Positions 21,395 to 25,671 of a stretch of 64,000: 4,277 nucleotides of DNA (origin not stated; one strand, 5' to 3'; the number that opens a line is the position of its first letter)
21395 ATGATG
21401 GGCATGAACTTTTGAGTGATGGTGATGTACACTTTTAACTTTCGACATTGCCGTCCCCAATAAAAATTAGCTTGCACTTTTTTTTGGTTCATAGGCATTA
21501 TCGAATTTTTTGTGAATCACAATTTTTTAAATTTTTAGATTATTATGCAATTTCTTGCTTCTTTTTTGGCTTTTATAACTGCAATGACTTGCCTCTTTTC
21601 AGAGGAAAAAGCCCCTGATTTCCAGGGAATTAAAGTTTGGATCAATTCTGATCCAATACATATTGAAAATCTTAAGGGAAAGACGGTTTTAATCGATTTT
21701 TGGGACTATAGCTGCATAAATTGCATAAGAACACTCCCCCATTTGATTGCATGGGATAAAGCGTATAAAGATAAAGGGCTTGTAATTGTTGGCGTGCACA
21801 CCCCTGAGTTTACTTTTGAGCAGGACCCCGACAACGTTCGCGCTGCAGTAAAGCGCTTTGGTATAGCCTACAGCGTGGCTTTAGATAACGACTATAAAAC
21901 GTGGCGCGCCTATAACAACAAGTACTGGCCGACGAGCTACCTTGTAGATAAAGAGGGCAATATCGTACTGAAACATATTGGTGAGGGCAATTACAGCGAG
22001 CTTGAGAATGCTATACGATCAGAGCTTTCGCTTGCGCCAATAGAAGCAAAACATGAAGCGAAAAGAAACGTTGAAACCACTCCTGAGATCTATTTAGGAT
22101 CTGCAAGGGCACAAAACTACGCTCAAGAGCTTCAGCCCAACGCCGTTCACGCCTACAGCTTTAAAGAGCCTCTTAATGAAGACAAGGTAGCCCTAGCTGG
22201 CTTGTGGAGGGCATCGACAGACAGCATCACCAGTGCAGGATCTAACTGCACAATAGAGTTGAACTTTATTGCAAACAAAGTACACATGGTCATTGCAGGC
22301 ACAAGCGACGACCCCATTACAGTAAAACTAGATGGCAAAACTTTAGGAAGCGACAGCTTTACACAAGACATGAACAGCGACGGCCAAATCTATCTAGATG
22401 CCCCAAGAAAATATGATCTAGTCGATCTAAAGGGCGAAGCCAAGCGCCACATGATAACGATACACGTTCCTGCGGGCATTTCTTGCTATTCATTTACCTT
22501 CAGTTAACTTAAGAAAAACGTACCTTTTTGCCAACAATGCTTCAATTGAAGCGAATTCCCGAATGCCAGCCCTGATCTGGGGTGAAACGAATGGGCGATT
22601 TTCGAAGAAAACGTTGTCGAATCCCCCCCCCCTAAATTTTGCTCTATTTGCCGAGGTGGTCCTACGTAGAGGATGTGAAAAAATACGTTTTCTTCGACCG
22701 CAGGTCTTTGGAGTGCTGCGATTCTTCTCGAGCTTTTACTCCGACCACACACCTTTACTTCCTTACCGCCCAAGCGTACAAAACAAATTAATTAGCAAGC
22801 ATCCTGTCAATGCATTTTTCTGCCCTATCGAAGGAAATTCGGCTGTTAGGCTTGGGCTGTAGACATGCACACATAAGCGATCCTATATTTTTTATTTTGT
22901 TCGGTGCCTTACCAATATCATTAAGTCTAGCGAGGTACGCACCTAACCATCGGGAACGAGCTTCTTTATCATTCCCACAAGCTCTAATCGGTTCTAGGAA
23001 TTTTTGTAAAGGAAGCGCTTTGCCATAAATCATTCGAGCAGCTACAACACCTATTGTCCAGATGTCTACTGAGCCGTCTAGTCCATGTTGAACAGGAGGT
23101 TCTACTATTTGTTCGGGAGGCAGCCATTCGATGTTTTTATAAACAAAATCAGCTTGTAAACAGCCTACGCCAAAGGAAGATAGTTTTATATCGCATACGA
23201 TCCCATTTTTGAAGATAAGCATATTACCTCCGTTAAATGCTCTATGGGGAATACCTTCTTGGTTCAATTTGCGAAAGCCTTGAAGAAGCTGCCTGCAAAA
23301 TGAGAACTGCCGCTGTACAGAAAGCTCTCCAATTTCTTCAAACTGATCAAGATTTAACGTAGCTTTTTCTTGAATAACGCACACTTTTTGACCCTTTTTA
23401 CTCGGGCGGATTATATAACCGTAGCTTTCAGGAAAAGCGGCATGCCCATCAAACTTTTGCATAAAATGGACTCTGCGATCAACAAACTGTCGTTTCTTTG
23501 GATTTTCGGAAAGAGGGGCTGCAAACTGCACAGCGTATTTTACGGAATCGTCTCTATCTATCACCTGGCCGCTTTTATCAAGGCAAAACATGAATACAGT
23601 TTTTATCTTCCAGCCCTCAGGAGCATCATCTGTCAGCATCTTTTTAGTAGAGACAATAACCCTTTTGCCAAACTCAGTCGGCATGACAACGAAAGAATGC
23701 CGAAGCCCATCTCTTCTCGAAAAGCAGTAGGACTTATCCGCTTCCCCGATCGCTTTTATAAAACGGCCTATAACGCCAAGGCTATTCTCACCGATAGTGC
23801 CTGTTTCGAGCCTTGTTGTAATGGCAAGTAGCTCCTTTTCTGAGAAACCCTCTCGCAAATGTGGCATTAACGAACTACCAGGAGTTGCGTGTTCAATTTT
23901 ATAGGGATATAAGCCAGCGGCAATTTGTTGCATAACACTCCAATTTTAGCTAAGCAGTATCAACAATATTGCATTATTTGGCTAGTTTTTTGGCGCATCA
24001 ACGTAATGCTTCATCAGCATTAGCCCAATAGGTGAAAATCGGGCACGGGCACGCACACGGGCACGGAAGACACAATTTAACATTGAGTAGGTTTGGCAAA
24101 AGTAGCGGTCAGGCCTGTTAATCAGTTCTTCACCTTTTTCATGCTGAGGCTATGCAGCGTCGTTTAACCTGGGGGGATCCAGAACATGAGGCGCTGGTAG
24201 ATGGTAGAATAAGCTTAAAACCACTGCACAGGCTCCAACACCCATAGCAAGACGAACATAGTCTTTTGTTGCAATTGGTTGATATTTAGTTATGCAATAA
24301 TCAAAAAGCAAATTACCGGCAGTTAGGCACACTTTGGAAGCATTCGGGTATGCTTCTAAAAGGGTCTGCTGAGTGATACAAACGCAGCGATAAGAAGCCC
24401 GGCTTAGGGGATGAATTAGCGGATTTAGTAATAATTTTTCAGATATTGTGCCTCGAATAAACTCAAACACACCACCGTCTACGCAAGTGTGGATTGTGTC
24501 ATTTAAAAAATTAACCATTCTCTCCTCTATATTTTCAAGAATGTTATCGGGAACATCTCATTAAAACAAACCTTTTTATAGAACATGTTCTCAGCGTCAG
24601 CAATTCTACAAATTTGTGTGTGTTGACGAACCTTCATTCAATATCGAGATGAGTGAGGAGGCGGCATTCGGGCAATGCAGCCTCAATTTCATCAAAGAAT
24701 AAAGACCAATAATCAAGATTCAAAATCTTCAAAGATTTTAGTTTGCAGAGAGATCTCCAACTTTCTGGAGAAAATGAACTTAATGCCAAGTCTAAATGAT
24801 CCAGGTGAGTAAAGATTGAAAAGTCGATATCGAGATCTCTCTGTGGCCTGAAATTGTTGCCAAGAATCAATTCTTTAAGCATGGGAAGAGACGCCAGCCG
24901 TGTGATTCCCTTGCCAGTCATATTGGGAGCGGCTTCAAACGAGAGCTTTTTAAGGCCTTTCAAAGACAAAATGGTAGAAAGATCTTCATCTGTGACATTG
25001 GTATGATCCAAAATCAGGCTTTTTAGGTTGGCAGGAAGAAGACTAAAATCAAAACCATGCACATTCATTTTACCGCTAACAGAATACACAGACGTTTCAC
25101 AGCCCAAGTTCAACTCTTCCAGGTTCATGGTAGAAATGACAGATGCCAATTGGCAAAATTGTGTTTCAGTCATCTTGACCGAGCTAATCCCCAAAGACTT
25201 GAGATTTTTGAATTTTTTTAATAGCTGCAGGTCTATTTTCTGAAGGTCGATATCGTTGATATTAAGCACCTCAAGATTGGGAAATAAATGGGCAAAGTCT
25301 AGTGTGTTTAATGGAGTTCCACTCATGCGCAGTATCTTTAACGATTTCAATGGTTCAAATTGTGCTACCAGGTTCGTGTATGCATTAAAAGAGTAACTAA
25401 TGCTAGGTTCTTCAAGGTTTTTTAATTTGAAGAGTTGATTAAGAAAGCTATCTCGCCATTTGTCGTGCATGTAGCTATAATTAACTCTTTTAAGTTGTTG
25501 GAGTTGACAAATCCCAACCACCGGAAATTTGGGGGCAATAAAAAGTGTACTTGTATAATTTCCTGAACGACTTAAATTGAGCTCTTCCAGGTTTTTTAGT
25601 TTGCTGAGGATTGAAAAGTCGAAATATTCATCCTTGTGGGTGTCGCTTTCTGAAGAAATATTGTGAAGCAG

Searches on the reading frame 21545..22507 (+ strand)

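Call 59: search_protein_families(library=pfam, proteins=[window:21545-22507:+], max_evalue=0.00001)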
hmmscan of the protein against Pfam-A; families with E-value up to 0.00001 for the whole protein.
window:21545-22507:+ (320 aa): 4 families
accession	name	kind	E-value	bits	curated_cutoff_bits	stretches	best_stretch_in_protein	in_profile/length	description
PF17991.7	Thioredoxin_10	-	1e-33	117.3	27.1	1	179-319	1-141/142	Thioredoxin like C-terminal domain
PF08534.16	Redoxin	-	2.2e-12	47.4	26.6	1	20-156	3-147/148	Redoxin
PF00578.27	AhpC-TSA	-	3.5e-12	46.8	26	1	21-141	3-122/124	AhpC/TSA family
PF13905.12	Thioredoxin_8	-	4.7e-11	43.3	27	1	45-140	1-94/94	Thioredoxin-like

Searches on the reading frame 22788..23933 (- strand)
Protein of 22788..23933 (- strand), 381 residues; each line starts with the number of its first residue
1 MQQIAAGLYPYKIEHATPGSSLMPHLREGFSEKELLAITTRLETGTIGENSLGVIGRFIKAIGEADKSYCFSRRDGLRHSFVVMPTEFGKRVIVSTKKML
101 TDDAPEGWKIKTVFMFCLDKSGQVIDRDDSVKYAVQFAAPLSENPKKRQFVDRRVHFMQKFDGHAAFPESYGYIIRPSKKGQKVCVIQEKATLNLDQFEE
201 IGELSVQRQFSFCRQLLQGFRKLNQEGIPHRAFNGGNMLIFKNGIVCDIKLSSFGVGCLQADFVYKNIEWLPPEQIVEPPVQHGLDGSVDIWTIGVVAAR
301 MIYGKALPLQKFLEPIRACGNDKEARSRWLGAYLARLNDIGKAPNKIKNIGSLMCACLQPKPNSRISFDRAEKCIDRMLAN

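Call 59: search_protein_families(library=pfam, proteins=[window:22788-23933:-], max_evalue=0.00001)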
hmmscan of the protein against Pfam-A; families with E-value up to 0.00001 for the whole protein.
window:22788-23933:- (381 aa): 2 families
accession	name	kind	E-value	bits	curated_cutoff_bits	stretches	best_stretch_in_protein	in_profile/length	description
PF00069.31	Pkinase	-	1.3e-13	51.4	31.7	1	123-371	17-257/263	Protein kinase domain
PF07714.23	PK_Tyr_Ser-Thr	-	8.3e-11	42.1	23.1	1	127-371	25-254/258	Protein tyrosine and serine/threonine kinase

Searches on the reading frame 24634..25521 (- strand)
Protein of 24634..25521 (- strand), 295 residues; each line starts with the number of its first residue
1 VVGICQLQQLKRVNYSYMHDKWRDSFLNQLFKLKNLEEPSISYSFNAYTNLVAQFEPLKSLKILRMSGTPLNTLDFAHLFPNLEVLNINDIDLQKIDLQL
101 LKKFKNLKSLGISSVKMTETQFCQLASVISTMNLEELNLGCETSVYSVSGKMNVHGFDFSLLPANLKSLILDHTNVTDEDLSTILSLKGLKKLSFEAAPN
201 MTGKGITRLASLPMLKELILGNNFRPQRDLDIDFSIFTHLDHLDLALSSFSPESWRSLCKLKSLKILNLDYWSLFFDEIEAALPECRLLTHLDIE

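Call 59: search_protein_families(library=pfam, proteins=[window:24634-25521:-], max_evalue=0.00001)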
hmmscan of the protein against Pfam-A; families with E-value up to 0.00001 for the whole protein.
window:24634-25521:- (295 aa): 2 families
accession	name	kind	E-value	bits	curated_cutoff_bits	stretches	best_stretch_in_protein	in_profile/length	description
PF23598.1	LRR_14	-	4.1e-10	39.4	40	1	5-120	136-254/353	Leucine-rich repeat region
PF12799.13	LRR_4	-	1.1e-07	32.3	27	0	81-114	1-32/44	Leucine Rich repeats (2 copies)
